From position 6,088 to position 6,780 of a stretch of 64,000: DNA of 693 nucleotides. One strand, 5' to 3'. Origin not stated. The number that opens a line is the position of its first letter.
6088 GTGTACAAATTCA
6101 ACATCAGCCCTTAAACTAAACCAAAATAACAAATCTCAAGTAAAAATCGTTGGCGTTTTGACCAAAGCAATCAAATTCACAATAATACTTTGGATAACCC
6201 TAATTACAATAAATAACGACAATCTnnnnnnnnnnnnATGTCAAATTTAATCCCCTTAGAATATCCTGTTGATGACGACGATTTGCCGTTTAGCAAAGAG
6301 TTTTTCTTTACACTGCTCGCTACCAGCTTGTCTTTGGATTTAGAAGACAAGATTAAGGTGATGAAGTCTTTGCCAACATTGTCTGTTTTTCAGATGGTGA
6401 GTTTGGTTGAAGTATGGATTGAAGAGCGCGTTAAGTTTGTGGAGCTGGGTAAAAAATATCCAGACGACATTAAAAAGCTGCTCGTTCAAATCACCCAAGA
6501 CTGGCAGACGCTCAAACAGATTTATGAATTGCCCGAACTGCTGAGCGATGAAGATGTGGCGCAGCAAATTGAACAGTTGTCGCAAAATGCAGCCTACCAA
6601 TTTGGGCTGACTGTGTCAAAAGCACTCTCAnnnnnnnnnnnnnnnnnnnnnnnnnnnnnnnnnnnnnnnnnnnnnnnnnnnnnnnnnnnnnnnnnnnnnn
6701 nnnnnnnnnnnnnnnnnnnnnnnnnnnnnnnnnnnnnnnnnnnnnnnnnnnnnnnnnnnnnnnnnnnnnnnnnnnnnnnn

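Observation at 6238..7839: Divergent ClpX paralogue with a novel acidic N-terminal domain and a degenerate IGF loop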

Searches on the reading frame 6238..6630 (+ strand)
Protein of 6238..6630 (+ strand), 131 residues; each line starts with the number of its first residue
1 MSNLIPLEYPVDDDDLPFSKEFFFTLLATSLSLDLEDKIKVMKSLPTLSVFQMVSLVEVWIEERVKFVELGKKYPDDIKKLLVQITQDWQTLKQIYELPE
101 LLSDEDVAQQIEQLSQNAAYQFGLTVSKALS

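Call 27: search_protein_families(library=pfam, alignment_id=A2, max_evalue=1)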
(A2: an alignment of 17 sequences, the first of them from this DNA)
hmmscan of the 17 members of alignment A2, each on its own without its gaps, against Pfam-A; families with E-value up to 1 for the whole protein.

A. member 1, seq(105 aa): 0 families

B. families by the number of members that match (of 17 scanned): 17 families
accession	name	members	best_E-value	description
PF23195.1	UBQLN1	2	0.0062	Ubiquilin-1-like domain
PF25824.1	DUF7951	1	0.011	Repeat of unknown function (DUF7951)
PF20740.2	TP0453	1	0.015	Outer membrane-associated lipoprotein TP0453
PF20452.3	Calmod_bind_C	1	0.029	Calmodulin binding protein C-terminal domain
PF10786.14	HI_0552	1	0.038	HI_0552 protein family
PF05238.18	CENP-N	1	0.044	Kinetochore protein CHL4 like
PF03682.18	UPF0158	1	0.047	Uncharacterised protein family (UPF0158)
PF05347.21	Complex1_LYR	1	0.062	Complex 1 protein (LYR family)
PF04481.18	DUF561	1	0.069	Protein of unknown function (DUF561)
PF06869.18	DUF1258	1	0.091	Protein of unknown function (DUF1258)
PF09406.16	DUF2004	1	0.1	Protein of unknown function (DUF2004)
PF23639.1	DUF7146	1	0.11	Domain of unknown function (DUF7146)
PF18369.6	PKS_DE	1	0.13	Polyketide synthase dimerisation element domain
PF05713.17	MobC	1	0.14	Bacterial mobilisation protein (MobC)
PF15054.11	DUF4535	1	0.25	Domain of unknown function (DUF4535)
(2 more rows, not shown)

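Call 28: search_solved_structures(query=A2, max_evalue=10)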
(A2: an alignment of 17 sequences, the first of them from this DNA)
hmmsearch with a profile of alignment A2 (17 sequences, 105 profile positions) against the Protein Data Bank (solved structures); distinct sequences matched with E-value up to 10: 7.
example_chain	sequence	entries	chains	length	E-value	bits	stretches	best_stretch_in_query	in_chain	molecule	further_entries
6nzu_B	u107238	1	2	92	0.58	13.7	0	64-95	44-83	LYR motif-containing protein 4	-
5usr_B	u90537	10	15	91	0.72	13.3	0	60-95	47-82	LYR motif-containing protein 4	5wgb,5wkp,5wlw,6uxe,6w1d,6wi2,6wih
2gvs_A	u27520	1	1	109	0.86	13.1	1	46-84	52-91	chemosensory protein CSP-sg4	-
8pk8_B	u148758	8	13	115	1.1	12.8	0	64-94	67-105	LYR motif-containing protein 4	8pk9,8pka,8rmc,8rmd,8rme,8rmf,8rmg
3fxa_A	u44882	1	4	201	1.6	12.3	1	68-101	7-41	SIS domain protein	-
8umx_B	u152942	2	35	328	4.7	10.7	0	29-70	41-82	Flagellar motor switch protein FliG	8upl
8umd_B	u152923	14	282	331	7.5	10.1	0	29-70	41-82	Flagellar motor switch protein FliG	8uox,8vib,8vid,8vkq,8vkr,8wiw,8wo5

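Call 34: search_protein_representatives(alignment_id=A2)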
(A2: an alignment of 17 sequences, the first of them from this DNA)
Query: 17 sequences, 105 profile positions. Proteins with E-value up to 0.001 (for the whole library): 743; up to 1e-10: 297; up to 1e-30: 13. The best 150 are listed.
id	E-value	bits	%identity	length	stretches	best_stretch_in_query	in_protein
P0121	3.5e-55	200.8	-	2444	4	2-82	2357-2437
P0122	7.5e-52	190.1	-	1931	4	4-81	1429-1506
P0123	8.0e-52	190.0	-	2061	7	5-79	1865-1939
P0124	2.0e-48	179.1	-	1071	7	2-82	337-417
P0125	8.6e-42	157.8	-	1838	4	2-80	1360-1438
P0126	9.0e-38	144.9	-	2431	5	5-72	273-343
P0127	5.9e-35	135.8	-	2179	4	3-85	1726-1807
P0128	6.7e-35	135.6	-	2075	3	3-92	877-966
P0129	8.0e-35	135.4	-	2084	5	2-79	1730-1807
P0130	1.1e-33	131.8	-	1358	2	2-84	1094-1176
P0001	1.0e-32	128.6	-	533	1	2-104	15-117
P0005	1.6e-31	124.7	-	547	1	2-103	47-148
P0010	3.1e-31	123.9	-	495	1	3-104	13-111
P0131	6.0e-30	119.7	-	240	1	2-102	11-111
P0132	2.6e-29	117.6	-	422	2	4-83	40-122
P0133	1.3e-28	115.4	-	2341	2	3-84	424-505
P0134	1.6e-28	115.1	-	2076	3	4-91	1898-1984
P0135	3.6e-28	114.0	-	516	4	2-83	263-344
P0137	1.5e-24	102.4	-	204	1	2-101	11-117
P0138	1.5e-24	102.4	-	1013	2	9-73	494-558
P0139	8.5e-24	99.9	-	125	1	3-101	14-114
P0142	4.6e-22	94.4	-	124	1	2-85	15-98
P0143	2.3e-21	92.1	-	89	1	6-85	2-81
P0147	2.1e-20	89.0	-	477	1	3-88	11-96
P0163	2.6e-18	82.3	-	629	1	5-101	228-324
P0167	1.9e-17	79.5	-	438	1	3-97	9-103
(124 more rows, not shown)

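Call 37: search_protein_families(library=pfam, proteins=[P0121, P0124, P0130, P0132, P0135, P0147, P0163, P0167, P0131], max_evalue=0.001)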
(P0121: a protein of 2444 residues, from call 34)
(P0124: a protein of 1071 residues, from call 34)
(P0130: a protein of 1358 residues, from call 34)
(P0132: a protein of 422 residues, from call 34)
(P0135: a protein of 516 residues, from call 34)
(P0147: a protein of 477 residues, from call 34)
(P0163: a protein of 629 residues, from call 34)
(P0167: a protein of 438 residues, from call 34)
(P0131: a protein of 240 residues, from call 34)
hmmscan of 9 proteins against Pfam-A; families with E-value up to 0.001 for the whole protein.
P0121 (2444 aa): 8 families
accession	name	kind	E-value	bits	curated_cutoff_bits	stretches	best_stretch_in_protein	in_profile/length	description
PF03781.23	FGE-sulfatase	-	1e-20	74.9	23.3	1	1322-1417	34-144/255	Sulfatase-modifying factor enzyme 1-like domain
PF13289.12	SIR2_2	-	8.5e-18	65.2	24.5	1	307-425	3-124/141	SIR2-like domain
PF12770.12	CHAT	-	5.3e-10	39.6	24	1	21-163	107-261/289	CHAT domain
PF00931.28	NB-ARC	-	6.2e-10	39.2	23.5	1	513-717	2-208/248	NB-ARC domain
PF13191.12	AAA_16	-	2.5e-06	28.5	32.6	1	509-628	2-151/167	AAA ATPase domain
PF03793.24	PASTA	-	7.5e-06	26.2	23.2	0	2311-2333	3-25/64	PASTA domain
PF13424.12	TPR_12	-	1.7e-05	25.3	30.1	1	1125-1197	3-77/77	Tetratricopeptide repeat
PF07499.19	RuvA_C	-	0.001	20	24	0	2319-2335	3-19/47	RuvA, C-terminal domain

P0124 (1071 aa): 0 families

P0130 (1358 aa): 8 families
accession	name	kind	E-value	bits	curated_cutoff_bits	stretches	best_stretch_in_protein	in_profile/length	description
PF03781.23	FGE-sulfatase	-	1.1e-31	110.9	23.3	2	906-1056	5-152/255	Sulfatase-modifying factor enzyme 1-like domain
PF13424.12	TPR_12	-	2.5e-09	37.6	30.1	1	774-834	6-68/77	Tetratricopeptide repeat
PF00931.28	NB-ARC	-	3.3e-07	30.3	23.5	1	121-298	6-176/248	NB-ARC domain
PF17874.7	TPR_MalT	-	1.4e-06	28.2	45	1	768-839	37-108/336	MalT-like TPR region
PF00515.34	TPR_1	-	0.00013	22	27.8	0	772-799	2-29/34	Tetratricopeptide repeat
PF14559.12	TPR_19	-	0.00028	21.6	25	1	750-808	5-62/68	Tetratricopeptide repeat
PF07719.23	TPR_2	-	0.00048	20.5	27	0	772-800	2-30/34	Tetratricopeptide repeat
PF13432.12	TPR_16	-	0.00054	20.8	32.7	0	750-800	11-60/65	Tetratricopeptide repeat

P0132 (422 aa): 1 family
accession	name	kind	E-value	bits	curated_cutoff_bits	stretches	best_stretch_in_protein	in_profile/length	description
PF04471.18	Mrr_cat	-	3.8e-15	56.5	21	1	274-363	3-89/115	Restriction endonuclease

P0135 (516 aa): 0 families

P0147 (477 aa): 3 families
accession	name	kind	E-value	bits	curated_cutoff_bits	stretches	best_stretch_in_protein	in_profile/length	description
PF07724.20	AAA_2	-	1.1e-13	52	27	1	210-381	6-164/166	AAA domain (Cdc48 subfamily)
PF00004.35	AAA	-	4.5e-09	37.3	21.2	1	210-305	1-94/131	ATPase family associated with various cellular activities (AAA)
PF10431.15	ClpB_D2-small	-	0.00065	20.1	21.9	0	406-446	14-54/81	C-terminal, D2-small domain, of ClpB protein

P0163 (629 aa): 5 families
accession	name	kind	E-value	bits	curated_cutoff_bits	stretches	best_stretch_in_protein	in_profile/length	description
PF07724.20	AAA_2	-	9e-13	49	27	1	357-530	4-165/166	AAA domain (Cdc48 subfamily)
PF00004.35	AAA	-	1.1e-10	42.5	21.2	1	359-455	1-97/131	ATPase family associated with various cellular activities (AAA)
PF10431.15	ClpB_D2-small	-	7.4e-06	26.4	21.9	1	553-607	13-66/81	C-terminal, D2-small domain, of ClpB protein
PF13173.12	AAA_14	-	0.00024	21.6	27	0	358-433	4-74/129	AAA domain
PF07728.20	AAA_5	-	0.00088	19.7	22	0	359-446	2-89/139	AAA domain (dynein-related subfamily)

P0167 (438 aa): 3 families
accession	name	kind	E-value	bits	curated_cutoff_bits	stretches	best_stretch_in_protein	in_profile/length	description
PF07724.20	AAA_2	-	6.7e-13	49.4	27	1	176-348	5-164/166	AAA domain (Cdc48 subfamily)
PF00004.35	AAA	-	7.4e-09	36.6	21.2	1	177-272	1-96/131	ATPase family associated with various cellular activities (AAA)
PF13401.12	AAA_22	-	0.00073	20.3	27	0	173-268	4-108/130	AAA domain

P0131 (240 aa): 0 families

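Call 38: predict_structure(alignment_id=A2)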
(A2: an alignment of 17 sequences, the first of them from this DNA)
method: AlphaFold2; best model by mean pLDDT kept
length: 105 residues; sequences in the alignment: 17
mean_pLDDT: 92.6   pTM: 0.84
mean pLDDT of the five models: 92.6, 92.2, 91.5, 91.4, 91.3
residues with pLDDT >= 90: 94; 70-90: 8; 50-70: 2; < 50: 1
segments of 3 or more residues with pLDDT < 50: none
pLDDT, mean of each block of 10 residues (from residue 1): 88 96 96 94 95 93 95 95 94 91 71
secondary structure, 60 per line:
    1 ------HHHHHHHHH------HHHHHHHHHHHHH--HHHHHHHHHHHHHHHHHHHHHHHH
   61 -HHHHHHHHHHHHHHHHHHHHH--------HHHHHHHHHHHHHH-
elements in order: H7-15 H22-34 H37-60 H62-82 H91-104

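Call 39: list_cluster_members(proteins=[P0121, P0122, P0124, P0131, P0132, P0139, P0147, P0163, P0167, P0143])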
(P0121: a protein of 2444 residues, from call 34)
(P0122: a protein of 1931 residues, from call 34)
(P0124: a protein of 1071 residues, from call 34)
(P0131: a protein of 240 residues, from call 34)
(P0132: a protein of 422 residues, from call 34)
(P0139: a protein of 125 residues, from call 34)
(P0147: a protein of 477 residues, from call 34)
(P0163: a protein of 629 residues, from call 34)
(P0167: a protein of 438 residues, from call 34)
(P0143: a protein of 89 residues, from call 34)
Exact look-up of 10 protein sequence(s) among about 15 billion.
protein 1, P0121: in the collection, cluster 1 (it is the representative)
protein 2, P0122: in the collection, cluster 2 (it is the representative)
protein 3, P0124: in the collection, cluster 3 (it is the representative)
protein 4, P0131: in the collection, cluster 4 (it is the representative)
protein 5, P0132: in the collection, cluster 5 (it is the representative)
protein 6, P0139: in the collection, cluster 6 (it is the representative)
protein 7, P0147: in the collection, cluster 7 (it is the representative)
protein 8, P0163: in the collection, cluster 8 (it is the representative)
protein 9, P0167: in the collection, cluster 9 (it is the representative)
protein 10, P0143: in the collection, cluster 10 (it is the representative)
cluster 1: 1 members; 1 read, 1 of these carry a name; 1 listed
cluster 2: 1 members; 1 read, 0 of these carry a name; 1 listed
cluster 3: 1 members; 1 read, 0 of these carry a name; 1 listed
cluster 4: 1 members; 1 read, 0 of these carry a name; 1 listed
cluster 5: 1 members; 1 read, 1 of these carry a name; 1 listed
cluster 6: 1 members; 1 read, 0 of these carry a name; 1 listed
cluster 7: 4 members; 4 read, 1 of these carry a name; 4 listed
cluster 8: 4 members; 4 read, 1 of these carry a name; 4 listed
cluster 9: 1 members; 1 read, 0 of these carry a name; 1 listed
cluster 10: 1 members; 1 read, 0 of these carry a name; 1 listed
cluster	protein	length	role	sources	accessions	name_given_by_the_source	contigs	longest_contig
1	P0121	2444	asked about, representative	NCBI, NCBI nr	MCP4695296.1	MAG: SUMF1/EgtB/PvdO family nonheme iron enzyme [Gammaproteobacteria bacterium] | SUMF1/EgtB/PvdO family nonheme iron enzyme [Gammaproteobacteria bacterium]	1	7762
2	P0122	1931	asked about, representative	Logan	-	-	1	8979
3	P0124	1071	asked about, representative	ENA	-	-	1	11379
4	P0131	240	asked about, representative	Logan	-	-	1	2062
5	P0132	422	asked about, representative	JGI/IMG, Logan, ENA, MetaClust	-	\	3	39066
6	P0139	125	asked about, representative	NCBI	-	-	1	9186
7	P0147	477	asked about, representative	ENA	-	-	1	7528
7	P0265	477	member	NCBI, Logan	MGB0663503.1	MAG: AAA family ATPase [Pontibacterium sp.]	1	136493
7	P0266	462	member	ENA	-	-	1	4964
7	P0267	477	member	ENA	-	-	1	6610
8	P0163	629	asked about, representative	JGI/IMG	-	ATP-dependent Clp protease ATP-binding subunit ClpX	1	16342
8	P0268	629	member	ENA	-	-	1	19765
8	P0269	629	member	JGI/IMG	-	-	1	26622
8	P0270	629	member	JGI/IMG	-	-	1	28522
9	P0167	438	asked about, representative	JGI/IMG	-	-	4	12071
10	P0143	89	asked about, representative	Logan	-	-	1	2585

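Call 50: search_protein_families(library=pfam, alignment_id=A3, max_evalue=0.001)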
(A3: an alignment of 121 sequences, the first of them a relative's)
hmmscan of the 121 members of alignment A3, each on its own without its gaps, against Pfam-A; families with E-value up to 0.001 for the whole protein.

A. member 1, P0131 (240 aa): 0 families

B. families by the number of members that match (of 121 scanned): 41 families (the first 25 are shown)
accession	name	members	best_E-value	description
PF00515.34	TPR_1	6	6.8e-17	Tetratricopeptide repeat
PF13181.12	TPR_8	6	3.6e-15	Tetratricopeptide repeat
PF07719.23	TPR_2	6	2.4e-14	Tetratricopeptide repeat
PF00004.35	AAA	5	4.1e-15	ATPase family associated with various cellular activities (AAA)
PF07724.20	AAA_2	5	6.3e-15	AAA domain (Cdc48 subfamily)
PF13424.12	TPR_12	5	3.5e-08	Tetratricopeptide repeat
PF13428.12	TPR_14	5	4.9e-08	Tetratricopeptide repeat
PF14559.12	TPR_19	4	1.4e-08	Tetratricopeptide repeat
PF08867.16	FRG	3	8.9e-18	FRG domain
PF13414.12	TPR_11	3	2.8e-14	TPR repeat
PF13431.12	TPR_17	3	1.9e-09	Tetratricopeptide repeat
PF13432.12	TPR_16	3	1.6e-07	Tetratricopeptide repeat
PF23914.1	TPR_CcmH_CycH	3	1.7e-07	Cytochrome c-type biogenesis protein H TPR domain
PF13374.12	TPR_10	3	5.3e-06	Tetratricopeptide repeat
PF10431.15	ClpB_D2-small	3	7.4e-06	C-terminal, D2-small domain, of ClpB protein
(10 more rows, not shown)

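Call 51: search_protein_families(library=pfam, alignment_id=A4, max_evalue=0.001)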
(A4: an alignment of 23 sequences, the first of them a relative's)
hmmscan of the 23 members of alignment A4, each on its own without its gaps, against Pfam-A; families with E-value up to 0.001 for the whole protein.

A. member 1, P0121 (2444 aa): 8 families
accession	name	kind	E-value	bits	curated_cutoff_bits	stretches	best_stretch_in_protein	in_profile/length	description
PF03781.23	FGE-sulfatase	-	1e-20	74.9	23.3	1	1322-1417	34-144/255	Sulfatase-modifying factor enzyme 1-like domain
PF13289.12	SIR2_2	-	8.5e-18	65.2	24.5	1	307-425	3-124/141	SIR2-like domain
PF12770.12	CHAT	-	5.3e-10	39.6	24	1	21-163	107-261/289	CHAT domain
PF00931.28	NB-ARC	-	6.2e-10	39.2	23.5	1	513-717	2-208/248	NB-ARC domain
PF13191.12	AAA_16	-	2.5e-06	28.5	32.6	1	509-628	2-151/167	AAA ATPase domain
PF03793.24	PASTA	-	7.5e-06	26.2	23.2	0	2311-2333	3-25/64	PASTA domain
PF13424.12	TPR_12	-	1.7e-05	25.3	30.1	1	1125-1197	3-77/77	Tetratricopeptide repeat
PF07499.19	RuvA_C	-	0.001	20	24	0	2319-2335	3-19/47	RuvA, C-terminal domain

B. families by the number of members that match (of 23 scanned): 42 families (the first 25 are shown)
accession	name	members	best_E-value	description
PF03781.23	FGE-sulfatase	12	1.1e-31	Sulfatase-modifying factor enzyme 1-like domain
PF00931.28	NB-ARC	12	1.1e-19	NB-ARC domain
PF13424.12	TPR_12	7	9.8e-10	Tetratricopeptide repeat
PF14559.12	TPR_19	6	3.7e-10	Tetratricopeptide repeat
PF13289.12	SIR2_2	5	1.3e-22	SIR2-like domain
PF07719.23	TPR_2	5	1.5e-10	Tetratricopeptide repeat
PF00515.34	TPR_1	5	3.4e-08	Tetratricopeptide repeat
PF13401.12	AAA_22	5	2.5e-06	AAA domain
PF02518.31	HATPase_c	4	2.8e-21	Histidine kinase-, DNA gyrase B-, and HSP90-like ATPase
PF00512.31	HisKA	4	7e-10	His Kinase A (phospho-acceptor) domain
PF13428.12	TPR_14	4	3.2e-08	Tetratricopeptide repeat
PF13432.12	TPR_16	4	1.1e-06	Tetratricopeptide repeat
PF13181.12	TPR_8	4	1.4e-06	Tetratricopeptide repeat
PF13191.12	AAA_16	4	2.5e-06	AAA ATPase domain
PF13176.12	TPR_7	3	3.9e-08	Tetratricopeptide repeat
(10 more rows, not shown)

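Call 55: find_encoding_contigs(protein=P0265, flank=10000, max_places=2)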
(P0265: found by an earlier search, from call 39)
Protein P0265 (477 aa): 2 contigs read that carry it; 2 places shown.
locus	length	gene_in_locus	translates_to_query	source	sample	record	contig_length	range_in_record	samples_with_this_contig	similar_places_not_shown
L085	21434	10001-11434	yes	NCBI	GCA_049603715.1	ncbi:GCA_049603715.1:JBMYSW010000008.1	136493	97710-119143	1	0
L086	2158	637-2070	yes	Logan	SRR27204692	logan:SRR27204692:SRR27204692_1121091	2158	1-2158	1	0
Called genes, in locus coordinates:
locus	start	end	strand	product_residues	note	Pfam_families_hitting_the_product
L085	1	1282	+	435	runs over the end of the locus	PF13506:Glyco_transf_21, PF13641:Glyco_tranf_2_3, PF00535:Glycos_transf_2, PF10111:Glyco_tranf_2_2, PF01644:Chitin_synth_1 (faint), PF03142:Chitin_synth_2, PF13632:Glyco_trans_2_3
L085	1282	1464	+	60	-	-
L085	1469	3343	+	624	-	PF01522:Polysacc_deac_1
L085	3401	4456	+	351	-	-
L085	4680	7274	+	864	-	PF00133:tRNA-synt_1, PF09334:tRNA-synt_1g, PF13603:tRNA-synt_1_2, PF00133:tRNA-synt_1, PF08264:Anticodon_1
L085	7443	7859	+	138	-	PF04390:LptE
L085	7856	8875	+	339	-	PF06144:DNA_pol3_delta, PF21694:DNA_pol3_delta_C, PF14840:DNA_pol3_delt_C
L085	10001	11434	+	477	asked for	PF07724:AAA_2, PF00004:AAA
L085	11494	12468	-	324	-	PF16881:LIAS_N (weak), PF04055:Radical_SAM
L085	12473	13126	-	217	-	PF21948:LplA-B_cat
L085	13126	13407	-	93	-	PF04359:DUF493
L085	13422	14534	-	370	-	PF00768:Peptidase_S11, PF13354:Beta-lactamase2, PF07943:PBP5_C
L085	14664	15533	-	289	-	PF03330:DPBB_1, PF05036:SPOR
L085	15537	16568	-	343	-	PF13406:SLT_2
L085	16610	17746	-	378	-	PF01098:FTSW_RODA_SPOVE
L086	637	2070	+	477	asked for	PF07724:AAA_2, PF00004:AAA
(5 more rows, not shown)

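Call 57: search_protein_families(library=ncbifam, proteins=[window:6238-6630:+, P0131, P0139, P0143, P0137, P0142, P0124, P0135], max_evalue=0.1)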
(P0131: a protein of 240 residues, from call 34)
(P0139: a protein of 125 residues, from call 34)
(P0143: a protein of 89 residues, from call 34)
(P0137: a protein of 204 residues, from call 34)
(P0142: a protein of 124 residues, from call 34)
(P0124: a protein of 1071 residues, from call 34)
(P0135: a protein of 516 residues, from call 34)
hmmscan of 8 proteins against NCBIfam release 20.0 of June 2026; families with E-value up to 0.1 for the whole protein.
window:6238-6630:+ (131 aa): 0 families

P0131 (240 aa): 0 families

P0139 (125 aa): 0 families

P0143 (89 aa): 0 families

P0137 (204 aa): 0 families

P0142 (124 aa): 0 families

P0124 (1071 aa): 0 families

P0135 (516 aa): 1 family
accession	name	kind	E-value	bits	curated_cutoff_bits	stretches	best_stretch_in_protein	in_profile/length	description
TIGR03017.1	EpsF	equivalog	0.073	11.8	422.75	0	24-94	281-350/444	chain length determinant protein EpsF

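Call 59: find_homologous_proteins(query=A2, max_evalue=0.001)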
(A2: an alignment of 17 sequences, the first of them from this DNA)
Query A2 (17 sequences) (105 aa, profile of the alignment): 1 proteins with E <= 0.001 among 986 candidates.
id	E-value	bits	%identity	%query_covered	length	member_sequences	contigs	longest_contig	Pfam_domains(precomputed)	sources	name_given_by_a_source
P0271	7.6e-20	89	42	75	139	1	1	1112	-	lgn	-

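Call 64: find_encoding_contigs(protein=P0139, flank=8000, max_places=2)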
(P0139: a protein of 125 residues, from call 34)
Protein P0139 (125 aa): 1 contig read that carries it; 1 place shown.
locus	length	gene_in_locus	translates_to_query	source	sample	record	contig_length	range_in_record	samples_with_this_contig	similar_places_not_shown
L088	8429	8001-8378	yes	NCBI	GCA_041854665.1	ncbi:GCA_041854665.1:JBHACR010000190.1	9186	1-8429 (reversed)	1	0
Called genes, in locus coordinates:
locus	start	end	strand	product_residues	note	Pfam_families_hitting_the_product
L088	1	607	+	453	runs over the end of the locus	?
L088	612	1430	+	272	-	PF10021:PARG_cat_microb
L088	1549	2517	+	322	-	PF03547:Mem_trans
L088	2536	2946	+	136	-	-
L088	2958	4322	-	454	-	PF07690:MFS_1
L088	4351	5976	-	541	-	PF13091:PLDc_2, PF00614:PLDc (faint), PF13091:PLDc_2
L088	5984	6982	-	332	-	PF01513:NAD_kinase, PF20143:NAD_kinase_C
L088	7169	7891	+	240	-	PF12811:BaxI_1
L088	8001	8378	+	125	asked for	-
